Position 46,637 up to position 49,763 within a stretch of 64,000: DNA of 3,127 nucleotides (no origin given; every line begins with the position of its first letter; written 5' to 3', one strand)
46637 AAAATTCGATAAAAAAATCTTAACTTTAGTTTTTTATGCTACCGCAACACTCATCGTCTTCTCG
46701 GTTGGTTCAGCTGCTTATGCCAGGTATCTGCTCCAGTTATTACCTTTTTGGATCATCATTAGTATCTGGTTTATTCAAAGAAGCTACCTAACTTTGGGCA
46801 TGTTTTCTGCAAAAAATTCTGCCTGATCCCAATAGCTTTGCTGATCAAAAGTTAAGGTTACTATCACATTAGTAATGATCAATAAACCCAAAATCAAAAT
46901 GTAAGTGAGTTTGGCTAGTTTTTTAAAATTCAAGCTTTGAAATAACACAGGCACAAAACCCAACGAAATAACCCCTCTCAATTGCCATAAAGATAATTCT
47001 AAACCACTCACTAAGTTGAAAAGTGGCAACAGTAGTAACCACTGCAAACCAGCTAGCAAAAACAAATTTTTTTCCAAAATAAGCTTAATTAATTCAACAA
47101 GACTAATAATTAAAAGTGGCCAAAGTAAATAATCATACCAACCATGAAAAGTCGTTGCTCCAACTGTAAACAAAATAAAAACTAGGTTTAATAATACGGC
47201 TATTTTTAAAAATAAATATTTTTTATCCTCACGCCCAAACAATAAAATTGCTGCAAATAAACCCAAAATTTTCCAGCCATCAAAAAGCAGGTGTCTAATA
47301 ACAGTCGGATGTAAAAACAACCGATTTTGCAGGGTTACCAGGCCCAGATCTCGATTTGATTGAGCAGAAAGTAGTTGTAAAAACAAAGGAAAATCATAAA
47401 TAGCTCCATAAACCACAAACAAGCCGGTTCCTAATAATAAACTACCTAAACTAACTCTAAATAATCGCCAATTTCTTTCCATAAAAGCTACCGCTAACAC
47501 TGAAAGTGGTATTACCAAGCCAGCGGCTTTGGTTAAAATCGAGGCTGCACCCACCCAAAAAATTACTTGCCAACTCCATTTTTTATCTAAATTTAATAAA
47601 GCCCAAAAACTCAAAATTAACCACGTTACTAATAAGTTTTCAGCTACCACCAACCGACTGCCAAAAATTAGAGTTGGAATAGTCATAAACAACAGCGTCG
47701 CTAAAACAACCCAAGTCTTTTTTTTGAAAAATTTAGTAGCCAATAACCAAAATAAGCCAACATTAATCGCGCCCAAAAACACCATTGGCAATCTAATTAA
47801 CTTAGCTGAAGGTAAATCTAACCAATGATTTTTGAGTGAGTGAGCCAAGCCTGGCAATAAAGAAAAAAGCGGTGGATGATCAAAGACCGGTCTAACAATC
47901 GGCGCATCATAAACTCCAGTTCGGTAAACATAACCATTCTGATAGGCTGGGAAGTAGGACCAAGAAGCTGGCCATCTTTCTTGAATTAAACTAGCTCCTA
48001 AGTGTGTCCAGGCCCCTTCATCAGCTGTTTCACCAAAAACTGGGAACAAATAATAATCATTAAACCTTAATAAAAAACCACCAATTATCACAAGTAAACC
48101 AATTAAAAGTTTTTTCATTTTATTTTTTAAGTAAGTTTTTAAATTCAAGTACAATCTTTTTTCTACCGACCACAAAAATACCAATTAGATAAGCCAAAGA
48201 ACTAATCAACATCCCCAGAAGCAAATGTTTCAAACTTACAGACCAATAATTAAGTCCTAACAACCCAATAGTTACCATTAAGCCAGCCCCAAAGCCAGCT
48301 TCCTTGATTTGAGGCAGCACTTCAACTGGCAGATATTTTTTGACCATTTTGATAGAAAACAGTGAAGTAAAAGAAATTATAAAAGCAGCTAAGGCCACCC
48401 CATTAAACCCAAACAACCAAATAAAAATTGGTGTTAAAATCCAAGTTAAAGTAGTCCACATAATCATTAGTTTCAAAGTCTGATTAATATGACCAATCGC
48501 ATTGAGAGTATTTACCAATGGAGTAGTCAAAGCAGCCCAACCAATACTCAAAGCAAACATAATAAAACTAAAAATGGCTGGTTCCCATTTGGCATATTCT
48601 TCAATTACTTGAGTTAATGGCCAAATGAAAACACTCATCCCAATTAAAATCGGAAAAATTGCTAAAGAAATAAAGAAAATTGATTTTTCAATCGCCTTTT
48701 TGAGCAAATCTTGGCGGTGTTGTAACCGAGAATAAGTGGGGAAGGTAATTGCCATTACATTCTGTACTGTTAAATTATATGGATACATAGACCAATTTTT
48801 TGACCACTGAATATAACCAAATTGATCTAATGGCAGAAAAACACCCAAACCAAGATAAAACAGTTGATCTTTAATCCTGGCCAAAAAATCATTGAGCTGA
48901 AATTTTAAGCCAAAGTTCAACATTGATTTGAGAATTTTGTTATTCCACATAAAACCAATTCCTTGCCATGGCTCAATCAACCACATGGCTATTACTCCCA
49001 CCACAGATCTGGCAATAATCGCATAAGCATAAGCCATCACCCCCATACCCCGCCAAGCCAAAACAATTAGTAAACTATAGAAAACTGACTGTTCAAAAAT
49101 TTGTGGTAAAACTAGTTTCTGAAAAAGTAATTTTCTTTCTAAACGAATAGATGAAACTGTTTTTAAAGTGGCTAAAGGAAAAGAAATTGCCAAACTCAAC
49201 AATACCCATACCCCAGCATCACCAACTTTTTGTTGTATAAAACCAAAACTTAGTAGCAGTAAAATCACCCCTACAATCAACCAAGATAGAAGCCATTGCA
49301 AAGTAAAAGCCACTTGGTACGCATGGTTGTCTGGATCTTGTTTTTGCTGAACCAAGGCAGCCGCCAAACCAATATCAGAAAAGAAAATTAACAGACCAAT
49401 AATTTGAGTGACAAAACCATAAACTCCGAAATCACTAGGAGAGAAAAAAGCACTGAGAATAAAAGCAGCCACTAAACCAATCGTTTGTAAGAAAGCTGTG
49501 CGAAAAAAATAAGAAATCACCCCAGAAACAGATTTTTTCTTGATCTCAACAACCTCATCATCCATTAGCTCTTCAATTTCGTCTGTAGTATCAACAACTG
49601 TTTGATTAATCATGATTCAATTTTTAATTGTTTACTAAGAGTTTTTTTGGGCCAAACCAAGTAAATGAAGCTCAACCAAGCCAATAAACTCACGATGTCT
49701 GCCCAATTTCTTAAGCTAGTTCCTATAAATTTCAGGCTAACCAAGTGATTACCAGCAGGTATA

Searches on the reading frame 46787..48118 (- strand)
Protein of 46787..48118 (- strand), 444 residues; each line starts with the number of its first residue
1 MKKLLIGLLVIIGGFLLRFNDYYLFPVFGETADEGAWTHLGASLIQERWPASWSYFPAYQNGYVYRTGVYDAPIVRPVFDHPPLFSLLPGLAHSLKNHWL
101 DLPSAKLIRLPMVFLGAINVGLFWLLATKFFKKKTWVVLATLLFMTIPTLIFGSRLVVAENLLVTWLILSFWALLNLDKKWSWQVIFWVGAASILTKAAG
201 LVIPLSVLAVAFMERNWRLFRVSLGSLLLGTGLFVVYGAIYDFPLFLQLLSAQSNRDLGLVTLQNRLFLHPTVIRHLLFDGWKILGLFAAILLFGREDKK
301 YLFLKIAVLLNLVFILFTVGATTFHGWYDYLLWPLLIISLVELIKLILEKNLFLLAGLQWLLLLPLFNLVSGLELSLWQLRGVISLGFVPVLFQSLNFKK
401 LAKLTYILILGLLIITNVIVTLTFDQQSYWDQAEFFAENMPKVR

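Call 5: search_protein_families(library=pfam, max_evalue=0.01, proteins=[window:46787-48118:-])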
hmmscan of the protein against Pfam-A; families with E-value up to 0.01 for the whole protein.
window:46787-48118:- (444 aa): 0 families

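Call 8: search_protein_families(library=ncbifam, max_evalue=1, proteins=[window:46787-48118:-])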
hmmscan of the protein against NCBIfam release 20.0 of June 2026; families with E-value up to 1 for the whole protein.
window:46787-48118:- (444 aa): 2 families
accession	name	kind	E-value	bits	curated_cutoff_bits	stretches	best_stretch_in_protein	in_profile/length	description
NF046093.1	AZOBR_p60025_fam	subfamily_domain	1.4e-05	24.4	150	1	105-224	109-225/232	AZOBR_p60025 family cell surface glycopolymer formation protein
NF033565.0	trans_MerF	equivalog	0.024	14.5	50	1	312-340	21-49/59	mercury resistance system transport protein MerF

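Call 49: search_protein_families(library=pfam, max_evalue=10, proteins=[window:46787-48118:-])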
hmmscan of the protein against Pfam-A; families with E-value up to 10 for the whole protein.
window:46787-48118:- (444 aa): 1 family
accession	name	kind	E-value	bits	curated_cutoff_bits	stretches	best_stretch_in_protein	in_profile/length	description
PF11431.13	Transport_MerF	-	0.015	15.6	24.3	1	312-343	4-34/45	Membrane transport protein MerF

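Call 50: find_homologous_proteins(query=window:46787-48118:-, max_evalue=0.00001)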
Query window:46787-48118:- (444 aa): 90 proteins with E <= 0.00001 among 8000 candidates.
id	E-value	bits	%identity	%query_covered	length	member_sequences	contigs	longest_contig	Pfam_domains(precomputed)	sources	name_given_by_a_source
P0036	4.1e-271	918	94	100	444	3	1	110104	PF13231.13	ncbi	-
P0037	1.9e-197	675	67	100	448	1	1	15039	PF02366.25,PF13231.13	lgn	-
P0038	1.3e-191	656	67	99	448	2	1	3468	PF13231.13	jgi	jgi:hypothetical protein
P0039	2.3e-190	652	67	99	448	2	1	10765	PF13231.13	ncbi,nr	ncbi:MAG: glycosyltransferase family 39 protein [Candidatus Pacebacteria bacterium]|nr:glycosyltrans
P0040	2.8e-178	612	63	100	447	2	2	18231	PF13231.13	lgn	-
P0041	1.7e-177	609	62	100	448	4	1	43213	-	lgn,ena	-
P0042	4.3e-171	588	58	97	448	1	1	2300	-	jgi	jgi:hypothetical protein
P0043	4.7e-166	572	57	100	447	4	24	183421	-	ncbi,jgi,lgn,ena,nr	ncbi:MAG: hypothetical protein HN981_00120 [Candidatus Pacebacteria bacterium]|jgi:hypothetical prot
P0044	2.4e-147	510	53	98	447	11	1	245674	-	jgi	-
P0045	1.9e-141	491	53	98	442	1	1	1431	-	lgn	-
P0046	4.9e-132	460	52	98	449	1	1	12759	PF13231.13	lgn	-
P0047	2.4e-129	451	51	94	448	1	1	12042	-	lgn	-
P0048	6.4e-129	449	50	97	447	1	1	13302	-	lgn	-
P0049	2.2e-127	444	50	98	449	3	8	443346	-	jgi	jgi:hypothetical protein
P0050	6.1e-126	439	52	96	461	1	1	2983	PF13231.13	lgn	-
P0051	7.9e-125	436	50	98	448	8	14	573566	PF13231.13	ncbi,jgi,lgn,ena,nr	ncbi:MAG: Glycosyl transferase family 39 [Candidatus Pacebacteria bacterium GW2011_GWB1_47_8]|nr:MAG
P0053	1.2e-121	425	49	98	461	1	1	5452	PF02366.25,PF13231.13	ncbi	ncbi:MAG: glycosyltransferase family 39 protein [Candidatus Paceibacterota bacterium]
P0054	3.5e-118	414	48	98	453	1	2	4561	PF02366.25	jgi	jgi:hypothetical protein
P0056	2.1e-117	411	47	98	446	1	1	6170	PF02366.25,PF13231.13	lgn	-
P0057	1.9e-116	408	46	98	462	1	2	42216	PF02366.25,PF13231.13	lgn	-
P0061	2.7e-114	401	45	98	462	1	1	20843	PF13231.13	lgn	-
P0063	1.1e-112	396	46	98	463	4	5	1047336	PF02366.25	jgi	jgi:4-amino-4-deoxy-L-arabinose transferase-like glycosyltransferase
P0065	3.5e-112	394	47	94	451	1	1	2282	PF02366.25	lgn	-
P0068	2.4e-108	381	45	98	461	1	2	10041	PF02366.25,PF13231.13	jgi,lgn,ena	-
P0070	1.0e-107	379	45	98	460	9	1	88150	PF02366.25,PF13231.13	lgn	-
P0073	2.8e-107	378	47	98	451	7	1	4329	PF02366.25,PF13231.13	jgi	-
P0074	5.7e-107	377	46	95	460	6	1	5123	PF02366.25,PF13231.13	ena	-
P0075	8.7e-107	376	45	98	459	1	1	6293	PF02366.25,PF13231.13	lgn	-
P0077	1.6e-105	372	45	98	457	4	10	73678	PF02366.25,PF13231.13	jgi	-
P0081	1.1e-104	369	45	98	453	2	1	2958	PF02366.25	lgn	-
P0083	1.5e-102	362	45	98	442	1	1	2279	PF02366.25,PF13231.13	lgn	-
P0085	1.5e-98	349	44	98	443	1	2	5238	PF02366.25,PF13231.13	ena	-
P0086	9.9e-98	346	42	94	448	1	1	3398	PF13231.13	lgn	-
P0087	6.0e-97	344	44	95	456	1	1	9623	PF02366.25,PF13231.13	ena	-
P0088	8.5e-96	340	43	98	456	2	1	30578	PF02366.25,PF13231.13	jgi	-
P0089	1.1e-95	340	43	96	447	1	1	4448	PF13231.13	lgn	-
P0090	2.9e-95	338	44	97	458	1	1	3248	PF13231.13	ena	-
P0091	3.7e-95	338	44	94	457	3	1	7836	PF02366.25,PF13231.13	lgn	-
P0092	6.2e-95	337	43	97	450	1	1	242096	PF13231.13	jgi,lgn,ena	-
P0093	1.0e-94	336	42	95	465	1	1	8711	PF02366.25,PF13231.13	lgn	-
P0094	2.4e-94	335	41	96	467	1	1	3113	PF02366.25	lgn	-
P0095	3.9e-94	335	41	98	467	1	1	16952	PF02366.25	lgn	-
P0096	1.3e-93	333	47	79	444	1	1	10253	PF02366.25,PF13231.13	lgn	-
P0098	1.1e-91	326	41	94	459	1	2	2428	PF02366.25,PF13231.13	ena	-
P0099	8.8e-91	323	42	97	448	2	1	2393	PF13231.13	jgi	-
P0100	1.4e-90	323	40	94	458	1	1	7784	PF02366.25,PF13231.13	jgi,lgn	jgi:4-amino-4-deoxy-L-arabinose transferase-like glycosyltransferase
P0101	3.3e-90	322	46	82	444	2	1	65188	PF13231.13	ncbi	-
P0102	1.2e-89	320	40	98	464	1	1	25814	PF02366.25,PF13231.13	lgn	-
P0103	1.5e-89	319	39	98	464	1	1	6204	PF02366.25,PF13231.13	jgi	jgi:4-amino-4-deoxy-L-arabinose transferase-like glycosyltransferase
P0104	2.9e-89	318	42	95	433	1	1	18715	PF02366.25,PF13231.13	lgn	-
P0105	4.6e-87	311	41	96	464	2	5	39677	PF02366.25,PF13231.13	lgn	-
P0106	3.7e-85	305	40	95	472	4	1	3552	PF13231.13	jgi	-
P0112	4.3e-70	255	37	95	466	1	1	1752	PF13231.13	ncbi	-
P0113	9.8e-56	208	36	96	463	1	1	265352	-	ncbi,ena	-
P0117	3.0e-52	196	45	51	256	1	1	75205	PF02366.25,PF13231.13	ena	-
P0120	3.4e-30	124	33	80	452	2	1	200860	PF02366.25,PF13231.13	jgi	jgi:4-amino-4-deoxy-L-arabinose transferase-like glycosyltransferase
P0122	1.0e-28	119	30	79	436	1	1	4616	PF02366.25,PF03901.24,PF13231.13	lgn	-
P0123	5.4e-27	113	29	75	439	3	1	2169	PF13231.13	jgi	-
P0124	4.9e-21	94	30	76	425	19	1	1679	PF13231.13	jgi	jgi:hypothetical protein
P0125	1.1e-18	86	28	65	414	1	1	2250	PF13231.13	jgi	jgi:4-amino-4-deoxy-L-arabinose transferase-like glycosyltransferase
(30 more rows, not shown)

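Call 51: find_encoding_contigs(protein=P0051, flank=8000, max_places=1)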
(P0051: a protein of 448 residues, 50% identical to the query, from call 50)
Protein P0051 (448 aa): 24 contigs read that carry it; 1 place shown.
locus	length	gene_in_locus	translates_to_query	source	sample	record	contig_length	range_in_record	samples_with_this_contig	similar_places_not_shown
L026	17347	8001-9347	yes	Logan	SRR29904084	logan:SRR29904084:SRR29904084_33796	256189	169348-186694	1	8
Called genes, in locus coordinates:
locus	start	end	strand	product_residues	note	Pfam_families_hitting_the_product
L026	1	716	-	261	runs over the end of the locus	PF01975:SurE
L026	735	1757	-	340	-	PF01073:3Beta_HSD, PF01370:Epimerase, PF02719:Polysacc_synt_2, PF04321:RmlD_sub_bind, PF07993:NAD_binding_4, PF13460:NAD_binding_10, PF16363:GDP_Man_Dehyd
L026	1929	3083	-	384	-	PF03816:LytR_cpsA_psr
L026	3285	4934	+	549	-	PF09586:YfhO (faint)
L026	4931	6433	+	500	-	PF01943:Polysacc_synt, PF13440:Polysacc_synt_3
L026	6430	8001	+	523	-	-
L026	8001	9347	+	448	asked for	PF13231:PMT_2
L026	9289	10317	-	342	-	-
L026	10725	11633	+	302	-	PF00535:Glycos_transf_2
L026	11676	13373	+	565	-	-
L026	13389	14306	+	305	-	PF00535:Glycos_transf_2, PF13641:Glyco_tranf_2_3, PF13632:Glyco_trans_2_3 (weak)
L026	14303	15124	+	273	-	PF00535:Glycos_transf_2, PF10111:Glyco_tranf_2_2 (faint)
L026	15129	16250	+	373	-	PF00534:Glycos_transf_1, PF13692:Glyco_trans_1_4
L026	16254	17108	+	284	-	PF00535:Glycos_transf_2, PF13641:Glyco_tranf_2_3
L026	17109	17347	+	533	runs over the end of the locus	-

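Call 52: find_encoding_contigs(protein=P0063, flank=8000, max_places=1)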
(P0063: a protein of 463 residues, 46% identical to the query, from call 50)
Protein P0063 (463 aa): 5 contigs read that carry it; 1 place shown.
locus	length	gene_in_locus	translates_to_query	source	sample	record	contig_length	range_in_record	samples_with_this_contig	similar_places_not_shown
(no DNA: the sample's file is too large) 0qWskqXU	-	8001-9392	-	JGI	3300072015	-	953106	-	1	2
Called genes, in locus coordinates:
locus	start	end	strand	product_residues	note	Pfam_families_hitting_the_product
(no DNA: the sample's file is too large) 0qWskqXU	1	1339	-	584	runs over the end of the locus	PF10131:PTPS_related, PF13231:PMT_2 (weak), PF09586:YfhO (weak)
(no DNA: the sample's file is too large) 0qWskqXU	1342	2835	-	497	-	PF02366:PMT, PF13231:PMT_2, PF16192:PMT_4TMC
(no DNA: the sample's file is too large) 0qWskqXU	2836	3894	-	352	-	PF13439:Glyco_transf_4, PF13579:Glyco_trans_4_4 (weak), PF00534:Glycos_transf_1, PF13692:Glyco_trans_1_4, PF20706:GT4-conflict (weak)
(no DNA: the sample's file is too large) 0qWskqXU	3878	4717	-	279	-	PF00535:Glycos_transf_2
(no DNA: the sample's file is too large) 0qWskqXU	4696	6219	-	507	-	PF13231:PMT_2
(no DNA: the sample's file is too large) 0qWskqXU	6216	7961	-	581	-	-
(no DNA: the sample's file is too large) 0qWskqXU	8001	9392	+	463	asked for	PF02366:PMT (weak)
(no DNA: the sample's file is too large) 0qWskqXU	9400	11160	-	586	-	PF02366:PMT (weak)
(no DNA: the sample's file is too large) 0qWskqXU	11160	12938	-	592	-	-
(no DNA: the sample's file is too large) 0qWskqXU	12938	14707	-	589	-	PF02366:PMT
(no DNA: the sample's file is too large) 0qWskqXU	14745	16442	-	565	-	-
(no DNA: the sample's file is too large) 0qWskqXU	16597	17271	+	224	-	-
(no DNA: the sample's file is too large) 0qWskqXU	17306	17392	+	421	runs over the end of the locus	PF00342:PGI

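Call 53: find_encoding_contigs(protein=P0113, flank=8000, max_places=1)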
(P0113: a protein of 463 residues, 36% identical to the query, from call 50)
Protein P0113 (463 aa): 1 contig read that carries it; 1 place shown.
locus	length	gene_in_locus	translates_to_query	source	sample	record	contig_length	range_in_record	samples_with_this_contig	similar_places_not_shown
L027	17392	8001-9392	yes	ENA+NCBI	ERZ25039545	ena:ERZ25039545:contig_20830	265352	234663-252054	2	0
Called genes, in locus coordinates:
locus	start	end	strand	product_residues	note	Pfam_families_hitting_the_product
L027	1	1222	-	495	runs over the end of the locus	PF04851:ResIII (weak), PF00270:DEAD, PF00271:Helicase_C, PF00570:HRDC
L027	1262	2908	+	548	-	-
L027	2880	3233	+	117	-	-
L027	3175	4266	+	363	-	-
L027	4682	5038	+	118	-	-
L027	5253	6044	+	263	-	PF13579:Glyco_trans_4_4, PF13439:Glyco_transf_4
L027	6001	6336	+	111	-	PF00534:Glycos_transf_1, PF13692:Glyco_trans_1_4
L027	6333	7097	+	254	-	-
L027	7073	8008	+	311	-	-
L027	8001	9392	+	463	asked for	-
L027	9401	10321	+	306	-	PF00106:adh_short (weak), PF01073:3Beta_HSD, PF01370:Epimerase, PF02719:Polysacc_synt_2, PF04321:RmlD_sub_bind, PF05368:NmrA (weak), PF13460:NAD_binding_10, PF16363:GDP_Man_Dehyd, +1 more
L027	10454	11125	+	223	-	PF00535:Glycos_transf_2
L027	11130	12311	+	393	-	-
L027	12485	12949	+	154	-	-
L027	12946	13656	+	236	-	PF12146:Hydrolase_4 (weak), PF00326:Peptidase_S9 (weak)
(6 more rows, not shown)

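Call 66: search_solved_structures(query=A5, max_evalue=1, show_alignments=2)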
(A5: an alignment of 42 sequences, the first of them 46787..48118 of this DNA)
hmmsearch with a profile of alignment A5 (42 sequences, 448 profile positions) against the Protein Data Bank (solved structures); distinct sequences matched with E-value up to 1: 0.

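Call 74: predict_structure(alignment_id=A5)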
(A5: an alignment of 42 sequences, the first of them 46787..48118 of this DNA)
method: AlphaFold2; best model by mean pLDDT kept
length: 444 residues; sequences in the alignment: 42
mean_pLDDT: 93.8   pTM: 0.93
mean pLDDT of the five models: 93.8, 93.7, 93.6, 93.0, 91.2
residues with pLDDT >= 90: 362; 70-90: 77; 50-70: 4; < 50: 1
segments of 3 or more residues with pLDDT < 50: none
pLDDT, mean of each block of 10 residues (from residue 1): 88 97 91 93 98 95 92 95 97 97 95 98 97 96 97 95 98 97 98 97 98 98 98 98 97 89 85 78 95 91 97 92 85 97 97 97 92 86 96 97 98 97 91 82 55
secondary structure, 60 per line:
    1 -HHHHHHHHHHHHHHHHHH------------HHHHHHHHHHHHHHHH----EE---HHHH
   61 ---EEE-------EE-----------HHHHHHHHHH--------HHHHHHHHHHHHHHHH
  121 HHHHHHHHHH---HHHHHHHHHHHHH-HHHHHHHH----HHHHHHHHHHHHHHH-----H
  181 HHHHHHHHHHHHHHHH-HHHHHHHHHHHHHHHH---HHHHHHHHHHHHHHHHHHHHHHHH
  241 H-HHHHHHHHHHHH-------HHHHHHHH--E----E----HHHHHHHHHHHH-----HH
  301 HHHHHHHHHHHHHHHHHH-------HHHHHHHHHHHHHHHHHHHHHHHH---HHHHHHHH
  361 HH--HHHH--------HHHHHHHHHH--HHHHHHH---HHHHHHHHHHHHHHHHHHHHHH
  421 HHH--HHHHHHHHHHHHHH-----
elements in order: H2-19 H32-47 H57-60 E64-66 H87-96 H105-130 H134-146 H148-155 H160-174 H180-196 H198-213 H217-241 H243-254 H262-269 H282-293 H299-318 H326-349 H353-362 H365-368 H377-386 H389-395 H399-423 H426-439

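Call 76: fold_search(model_id=the predicted structure, library=pdb)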
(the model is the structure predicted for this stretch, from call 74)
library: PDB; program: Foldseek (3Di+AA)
matches with E <= 10: 187; with E <= 0.001: 12
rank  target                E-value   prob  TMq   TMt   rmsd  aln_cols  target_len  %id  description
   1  5f15                  2.6e-05  1.00  0.55  0.47   8.3       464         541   14  Crystal Structure of ArnT from Cupriavidus metallidurans bound to Undecaprenyl phosphate (released 2016-02-17)
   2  9i5k_A                3.5e-05  1.00  0.55  0.50  10.1       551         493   11  Structure of the Chaetomium thermophilum Pmt4 homodimer (C2 symmetry) (released 2025-12-24)
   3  8age_A                3.9e-05  1.00  0.47  0.35  11.3       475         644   15  Structure of yeast oligosaccharylransferase complex with acceptor peptide bound (released 2022-12-07)
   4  6ezn_F                4.1e-05  1.00  0.48  0.35  12.3       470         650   15  Cryo-EM structure of the yeast oligosaccharyltransferase (OST) complex (released 2018-01-17)
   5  5ezm                  4.5e-05  1.00  0.57  0.49   8.1       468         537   13  Crystal Structure of ArnT from Cupriavidus metallidurans in the apo state (released 2016-02-17)
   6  9s6u_A                9.3e-05  1.00  0.48  0.40  11.0       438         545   13  Ternary cryo-EM structure of human ALG9 with Dol25-PP-GlcNAc2Man8, Dol25-P-Man and Fab (released 2026-03-18)
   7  5gmy_A                1.2e-04  1.00  0.46  0.27  14.8       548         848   13  Crystal structure of the Archaeoglobus fulgidus oligosaccharyltransferase (O29867_ARCFU) tethered with an acceptor pep (released 2017-02-01)
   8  9s6s_A                1.9e-04  1.00  0.47  0.40   9.0       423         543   14  Ternary cryo-EM structure of human ALG9 with Dol25-PP-GlcNAc2Man6, Dol25-P-Man and Fab (released 2026-03-18)
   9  7oci_F                2.6e-04  1.00  0.48  0.36  13.3       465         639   14  Cryo-EM structure of yeast Ost6p containing oligosaccharyltransferase complex (released 2022-02-16)
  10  5ogl_A                3.4e-04  1.00  0.50  0.33  11.6       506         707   13  Structure of bacterial oligosaccharyltransferase PglB in complex with an acceptor peptide and an lipid-linked oligosac (released 2017-10-25)
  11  6s7t_A                5.2e-04  1.00  0.49  0.33  10.4       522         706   10  Cryo-EM structure of human oligosaccharyltransferase complex OST-B (released 2019-12-18)
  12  6gxc_A                8.8e-04  1.00  0.49  0.33  12.0       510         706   13  Bacterial oligosaccharyltransferase PglB in complex with an inhibitory peptide and a reactive lipid-linked oligosaccha (released 2018-11-14)
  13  9i5l_A                1.0e-03  1.00  0.38  0.25   5.2       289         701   14  Structure of the Chaetomium thermophilum Pmt4 homodimer (C1 symmetry) (released 2025-12-24)
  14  7bvh_A                1.1e-03  1.00  0.60  0.29   8.1       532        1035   12  Crystal structure of arabinosyltransferase EmbC2-AcpM2 complex from Mycobacterium smegmatis complexed with di-arabinos (released 2020-04-29)
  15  8agc_A                1.1e-03  1.00  0.46  0.32  12.6       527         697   14  Structure of yeast oligosaccharylransferase complex with lipid-linked oligosaccharide and non-acceptor peptide bound (released 2022-12-07)
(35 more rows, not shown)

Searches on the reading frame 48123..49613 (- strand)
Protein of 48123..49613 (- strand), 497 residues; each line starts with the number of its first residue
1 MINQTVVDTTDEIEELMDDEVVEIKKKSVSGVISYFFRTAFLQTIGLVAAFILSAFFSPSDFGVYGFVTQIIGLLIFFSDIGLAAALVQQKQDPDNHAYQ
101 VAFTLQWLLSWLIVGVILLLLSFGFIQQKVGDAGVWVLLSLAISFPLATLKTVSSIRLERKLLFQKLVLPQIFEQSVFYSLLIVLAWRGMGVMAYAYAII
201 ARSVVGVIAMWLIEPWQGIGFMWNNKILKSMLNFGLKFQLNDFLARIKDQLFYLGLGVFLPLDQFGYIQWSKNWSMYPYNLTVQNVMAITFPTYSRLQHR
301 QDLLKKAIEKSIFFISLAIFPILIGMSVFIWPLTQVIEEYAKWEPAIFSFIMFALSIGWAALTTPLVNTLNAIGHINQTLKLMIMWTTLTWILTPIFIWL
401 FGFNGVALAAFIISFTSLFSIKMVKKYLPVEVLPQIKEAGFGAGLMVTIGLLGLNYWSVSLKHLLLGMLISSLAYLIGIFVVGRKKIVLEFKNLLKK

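Call 5: search_protein_families(library=pfam, max_evalue=0.01, proteins=[window:48123-49613:-])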
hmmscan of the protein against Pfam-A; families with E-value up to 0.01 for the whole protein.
window:48123-49613:- (497 aa): 2 families
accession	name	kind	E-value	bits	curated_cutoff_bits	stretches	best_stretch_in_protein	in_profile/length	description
PF13440.11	Polysacc_synt_3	-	4.4e-43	148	23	1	52-337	1-283/293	Polysaccharide biosynthesis protein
PF01943.22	Polysacc_synt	-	3.9e-12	46.6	28.2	1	30-298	3-274/274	Polysaccharide biosynthesis protein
